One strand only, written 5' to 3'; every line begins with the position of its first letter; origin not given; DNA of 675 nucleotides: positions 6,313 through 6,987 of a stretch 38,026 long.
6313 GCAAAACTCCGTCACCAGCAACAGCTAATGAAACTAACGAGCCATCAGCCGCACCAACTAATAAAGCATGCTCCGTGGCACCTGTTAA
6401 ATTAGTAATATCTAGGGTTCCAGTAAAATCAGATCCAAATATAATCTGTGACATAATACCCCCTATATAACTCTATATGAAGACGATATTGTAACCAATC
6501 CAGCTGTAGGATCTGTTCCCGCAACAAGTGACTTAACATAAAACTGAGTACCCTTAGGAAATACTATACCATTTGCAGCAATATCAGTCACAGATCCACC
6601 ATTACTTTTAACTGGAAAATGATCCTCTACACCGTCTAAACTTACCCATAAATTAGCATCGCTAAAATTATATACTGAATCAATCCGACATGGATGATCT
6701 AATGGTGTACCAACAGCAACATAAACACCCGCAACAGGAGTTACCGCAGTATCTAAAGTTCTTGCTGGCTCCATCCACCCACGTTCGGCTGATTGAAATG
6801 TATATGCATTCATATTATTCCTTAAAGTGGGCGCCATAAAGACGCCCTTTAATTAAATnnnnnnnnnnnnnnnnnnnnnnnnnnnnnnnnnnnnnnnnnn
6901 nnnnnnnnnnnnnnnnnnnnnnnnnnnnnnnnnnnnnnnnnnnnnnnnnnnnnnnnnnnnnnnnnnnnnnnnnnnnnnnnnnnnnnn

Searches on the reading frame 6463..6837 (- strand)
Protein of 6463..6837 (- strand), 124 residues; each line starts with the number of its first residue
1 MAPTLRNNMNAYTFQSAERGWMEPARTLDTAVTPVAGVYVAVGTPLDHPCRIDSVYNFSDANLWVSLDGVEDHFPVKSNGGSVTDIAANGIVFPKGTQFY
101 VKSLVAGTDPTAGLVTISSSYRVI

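Call 7: search_protein_families(library=pfam, proteins=[window:6463-6837:-], max_evalue=0.01)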
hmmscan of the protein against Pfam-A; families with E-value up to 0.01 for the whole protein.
window:6463-6837:- (124 aa): 0 families

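Call 59: find_related_loci(query=window:6466-6837:-, collection=viral_contigs, flank=8000)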
Query window:6466-6837:- (124 aa) in viral_contigs; peptide patterns used: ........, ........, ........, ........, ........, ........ (x = any residue, [..] = any of these).
22 stretches matched a pattern; 5 encode a relative of the query (tblastn E <= 1e-3); 5 distinct loci.
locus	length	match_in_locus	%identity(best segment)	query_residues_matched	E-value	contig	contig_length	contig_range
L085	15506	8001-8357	85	6-124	3e-69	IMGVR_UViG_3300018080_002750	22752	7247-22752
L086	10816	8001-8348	77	9-124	4e-63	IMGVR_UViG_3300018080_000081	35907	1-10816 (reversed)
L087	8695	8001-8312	39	17-117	3e-19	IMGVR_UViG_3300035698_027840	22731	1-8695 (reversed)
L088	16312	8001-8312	38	19-121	9e-19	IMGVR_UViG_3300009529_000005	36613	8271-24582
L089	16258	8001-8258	37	22-108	1e-4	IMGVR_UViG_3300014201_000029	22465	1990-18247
